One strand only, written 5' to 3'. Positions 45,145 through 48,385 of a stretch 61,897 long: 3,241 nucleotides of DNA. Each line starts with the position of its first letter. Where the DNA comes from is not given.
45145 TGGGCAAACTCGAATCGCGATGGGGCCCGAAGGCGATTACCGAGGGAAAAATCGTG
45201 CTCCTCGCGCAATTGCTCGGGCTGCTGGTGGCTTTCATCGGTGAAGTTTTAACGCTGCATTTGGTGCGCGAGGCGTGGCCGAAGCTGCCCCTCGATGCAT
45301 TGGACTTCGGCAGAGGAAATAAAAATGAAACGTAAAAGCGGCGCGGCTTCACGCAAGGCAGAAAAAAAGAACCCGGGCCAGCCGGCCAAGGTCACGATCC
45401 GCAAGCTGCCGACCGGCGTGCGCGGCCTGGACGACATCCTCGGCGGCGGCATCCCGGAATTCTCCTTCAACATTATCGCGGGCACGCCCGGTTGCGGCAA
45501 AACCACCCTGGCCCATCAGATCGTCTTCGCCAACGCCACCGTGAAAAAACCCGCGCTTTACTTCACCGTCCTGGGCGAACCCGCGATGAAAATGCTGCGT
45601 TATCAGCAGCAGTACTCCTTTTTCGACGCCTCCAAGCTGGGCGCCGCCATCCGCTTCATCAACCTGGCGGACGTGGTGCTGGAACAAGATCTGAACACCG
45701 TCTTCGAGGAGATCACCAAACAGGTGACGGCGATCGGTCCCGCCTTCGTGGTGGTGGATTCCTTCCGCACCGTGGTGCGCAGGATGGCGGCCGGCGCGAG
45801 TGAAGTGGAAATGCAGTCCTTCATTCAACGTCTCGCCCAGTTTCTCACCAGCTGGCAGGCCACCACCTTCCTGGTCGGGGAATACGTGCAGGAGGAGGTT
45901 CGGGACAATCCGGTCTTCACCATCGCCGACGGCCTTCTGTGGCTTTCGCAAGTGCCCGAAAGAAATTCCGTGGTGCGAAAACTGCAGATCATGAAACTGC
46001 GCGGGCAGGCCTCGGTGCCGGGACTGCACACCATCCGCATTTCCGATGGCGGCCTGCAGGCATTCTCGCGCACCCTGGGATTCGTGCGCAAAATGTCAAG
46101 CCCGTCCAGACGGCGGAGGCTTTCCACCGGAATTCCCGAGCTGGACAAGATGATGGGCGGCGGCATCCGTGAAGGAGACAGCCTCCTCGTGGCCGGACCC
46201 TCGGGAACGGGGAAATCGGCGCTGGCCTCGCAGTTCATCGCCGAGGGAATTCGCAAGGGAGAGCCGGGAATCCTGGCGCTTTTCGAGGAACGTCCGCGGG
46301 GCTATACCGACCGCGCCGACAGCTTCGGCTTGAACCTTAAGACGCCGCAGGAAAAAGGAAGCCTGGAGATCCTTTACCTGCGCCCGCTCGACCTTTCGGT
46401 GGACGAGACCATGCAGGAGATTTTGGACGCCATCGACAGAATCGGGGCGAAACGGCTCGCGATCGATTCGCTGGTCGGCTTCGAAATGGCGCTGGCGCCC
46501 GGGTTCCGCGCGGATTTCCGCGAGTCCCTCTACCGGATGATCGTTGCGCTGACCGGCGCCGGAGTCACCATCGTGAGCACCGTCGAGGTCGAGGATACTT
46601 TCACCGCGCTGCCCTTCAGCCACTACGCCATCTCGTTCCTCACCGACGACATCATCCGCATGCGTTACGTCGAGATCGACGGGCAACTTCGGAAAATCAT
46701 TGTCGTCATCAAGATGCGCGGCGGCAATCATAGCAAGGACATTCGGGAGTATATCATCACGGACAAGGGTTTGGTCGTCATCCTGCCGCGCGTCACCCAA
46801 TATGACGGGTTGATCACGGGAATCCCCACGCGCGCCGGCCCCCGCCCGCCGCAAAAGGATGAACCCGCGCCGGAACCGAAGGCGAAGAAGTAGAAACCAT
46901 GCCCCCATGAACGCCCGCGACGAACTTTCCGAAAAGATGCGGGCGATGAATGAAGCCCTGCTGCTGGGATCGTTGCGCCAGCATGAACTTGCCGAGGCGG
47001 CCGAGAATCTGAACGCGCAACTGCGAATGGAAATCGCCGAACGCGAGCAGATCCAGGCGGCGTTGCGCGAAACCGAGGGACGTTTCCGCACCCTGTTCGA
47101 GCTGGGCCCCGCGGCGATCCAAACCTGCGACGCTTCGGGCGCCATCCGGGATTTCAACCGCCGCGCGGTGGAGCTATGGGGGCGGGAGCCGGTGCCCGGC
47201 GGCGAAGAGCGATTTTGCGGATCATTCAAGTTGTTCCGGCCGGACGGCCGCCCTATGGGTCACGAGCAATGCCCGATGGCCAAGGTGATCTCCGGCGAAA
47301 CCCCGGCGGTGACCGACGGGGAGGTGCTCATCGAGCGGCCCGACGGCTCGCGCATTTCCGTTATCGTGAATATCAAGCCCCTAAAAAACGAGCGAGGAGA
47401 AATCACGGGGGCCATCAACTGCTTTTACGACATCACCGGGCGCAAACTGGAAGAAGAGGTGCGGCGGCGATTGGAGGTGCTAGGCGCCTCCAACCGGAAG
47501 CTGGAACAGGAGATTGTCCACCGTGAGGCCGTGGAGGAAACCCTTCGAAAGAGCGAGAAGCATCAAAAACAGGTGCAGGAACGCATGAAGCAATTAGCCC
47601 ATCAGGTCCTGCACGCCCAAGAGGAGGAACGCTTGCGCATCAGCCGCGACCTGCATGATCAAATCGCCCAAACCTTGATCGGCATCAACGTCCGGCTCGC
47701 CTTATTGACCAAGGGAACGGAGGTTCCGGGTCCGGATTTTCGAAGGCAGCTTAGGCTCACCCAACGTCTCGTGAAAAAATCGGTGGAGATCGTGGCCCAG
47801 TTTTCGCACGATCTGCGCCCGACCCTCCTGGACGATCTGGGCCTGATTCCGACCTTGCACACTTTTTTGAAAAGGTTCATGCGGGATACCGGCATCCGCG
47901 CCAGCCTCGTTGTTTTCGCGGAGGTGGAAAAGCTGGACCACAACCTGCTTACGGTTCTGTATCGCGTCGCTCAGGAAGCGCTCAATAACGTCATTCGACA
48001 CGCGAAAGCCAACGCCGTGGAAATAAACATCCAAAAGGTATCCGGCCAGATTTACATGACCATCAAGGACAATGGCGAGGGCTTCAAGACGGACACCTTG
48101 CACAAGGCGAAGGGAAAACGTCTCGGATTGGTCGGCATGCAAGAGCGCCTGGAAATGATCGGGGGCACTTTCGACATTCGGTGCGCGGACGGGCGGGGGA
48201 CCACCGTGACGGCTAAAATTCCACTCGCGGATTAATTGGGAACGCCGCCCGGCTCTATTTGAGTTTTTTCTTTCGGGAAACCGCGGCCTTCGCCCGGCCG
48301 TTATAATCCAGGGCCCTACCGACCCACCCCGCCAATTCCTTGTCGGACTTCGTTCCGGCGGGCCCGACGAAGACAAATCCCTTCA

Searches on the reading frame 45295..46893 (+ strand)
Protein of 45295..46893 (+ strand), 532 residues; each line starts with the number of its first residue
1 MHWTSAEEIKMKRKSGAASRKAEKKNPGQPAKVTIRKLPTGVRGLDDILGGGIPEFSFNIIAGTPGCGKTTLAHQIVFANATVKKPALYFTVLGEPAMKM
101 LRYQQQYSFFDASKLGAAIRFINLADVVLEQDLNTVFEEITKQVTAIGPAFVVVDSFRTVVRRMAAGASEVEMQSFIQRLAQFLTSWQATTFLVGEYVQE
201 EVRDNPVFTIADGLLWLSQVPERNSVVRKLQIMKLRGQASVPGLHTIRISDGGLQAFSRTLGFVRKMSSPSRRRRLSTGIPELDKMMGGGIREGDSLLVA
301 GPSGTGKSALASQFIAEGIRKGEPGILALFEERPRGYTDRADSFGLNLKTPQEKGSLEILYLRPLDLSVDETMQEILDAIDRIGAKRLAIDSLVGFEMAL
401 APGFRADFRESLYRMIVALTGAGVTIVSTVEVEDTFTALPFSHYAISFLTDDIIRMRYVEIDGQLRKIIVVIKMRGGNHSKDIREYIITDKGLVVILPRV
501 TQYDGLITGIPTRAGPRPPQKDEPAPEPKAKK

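Call 69: search_protein_families(library=pfam, proteins=[window:45295-46893:+], max_evalue=0.0001)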
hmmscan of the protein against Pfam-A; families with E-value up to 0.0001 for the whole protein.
window:45295-46893:+ (532 aa): 16 families
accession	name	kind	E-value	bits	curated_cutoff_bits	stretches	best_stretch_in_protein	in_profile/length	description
PF06745.19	ATPase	-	1.4e-70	237.8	26.6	2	277-496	2-227/231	KaiC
PF13481.12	AAA_25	-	2.2e-18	67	27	2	30-194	7-187/195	AAA domain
PF03796.21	DnaB_C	-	1.2e-10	41.7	27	1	38-92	2-56/255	DnaB-like helicase C terminal domain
PF05625.17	PAXNEB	-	6.7e-08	32.4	28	1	273-335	16-79/366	PAXNEB protein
PF08423.17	Rad51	-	2.4e-07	30.7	22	0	35-186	5-157/244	Rad51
PF13191.12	AAA_16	-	2.5e-07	31.8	32.6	0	291-316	19-46/167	AAA ATPase domain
PF13401.12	AAA_22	-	3.3e-07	31.1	27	0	60-157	9-93/130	AAA domain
PF01637.24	ATPase_2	-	3.8e-07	30.6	33.2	0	58-161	22-123/225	ATPase domain predominantly from Archaea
PF20720.3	nSTAND3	-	7.9e-07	29.3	27.2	0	58-81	19-42/155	Novel STAND NTPase 3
PF05729.18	NACHT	-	2.9e-06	27.7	26.7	0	60-90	4-34/167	NACHT domain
PF13238.12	AAA_18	-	9.6e-06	26.5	29.4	0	60-77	2-19/128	AAA domain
PF24883.2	NPHP3_N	-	1.2e-05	26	24.8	0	60-89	26-55/164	Nephrocystin 3, N-terminal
PF00004.35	AAA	-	2.7e-05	25.1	21.2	0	61-182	3-90/131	ATPase family associated with various cellular activities (AAA)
PF13671.12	AAA_33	-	5.1e-05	24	27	0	61-136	4-74/143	AAA domain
PF00154.27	RecA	-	6.9e-05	22.9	27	0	28-78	23-74/262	recA bacterial DNA recombination protein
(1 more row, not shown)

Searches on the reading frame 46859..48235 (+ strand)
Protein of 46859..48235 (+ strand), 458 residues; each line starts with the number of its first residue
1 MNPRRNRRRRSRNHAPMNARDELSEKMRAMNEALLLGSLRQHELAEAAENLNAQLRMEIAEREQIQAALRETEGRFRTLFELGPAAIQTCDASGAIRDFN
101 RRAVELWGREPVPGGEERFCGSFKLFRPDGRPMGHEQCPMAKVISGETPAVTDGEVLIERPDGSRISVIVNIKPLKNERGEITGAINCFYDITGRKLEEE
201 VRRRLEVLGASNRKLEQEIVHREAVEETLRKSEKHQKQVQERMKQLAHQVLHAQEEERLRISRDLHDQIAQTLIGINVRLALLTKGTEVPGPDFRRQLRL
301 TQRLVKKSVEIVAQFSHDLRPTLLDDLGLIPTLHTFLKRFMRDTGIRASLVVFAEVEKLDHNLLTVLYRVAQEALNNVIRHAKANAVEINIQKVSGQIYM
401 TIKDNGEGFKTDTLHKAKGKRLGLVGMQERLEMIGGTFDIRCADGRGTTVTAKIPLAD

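Call 69: search_protein_families(library=pfam, proteins=[window:46859-48235:+], max_evalue=0.0001)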
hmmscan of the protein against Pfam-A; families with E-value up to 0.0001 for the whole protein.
window:46859-48235:+ (458 aa): 5 families
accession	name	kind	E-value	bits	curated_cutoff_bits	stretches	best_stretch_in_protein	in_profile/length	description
PF02518.31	HATPase_c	-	2.7e-15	57.2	26.4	1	367-457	6-110/111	Histidine kinase-, DNA gyrase B-, and HSP90-like ATPase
PF07730.19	HisKA_3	-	4e-11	43.7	24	1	257-323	1-67/68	Histidine kinase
PF13426.13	PAS_9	-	1.1e-06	29.3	27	1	90-193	7-102/103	PAS domain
PF08448.16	PAS_4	-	2.2e-06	28.3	23.1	1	81-196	2-109/110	PAS fold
PF13581.12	HATPase_c_2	-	1.9e-05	25.1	27.4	1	346-417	11-87/127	Histidine kinase-like ATPase domain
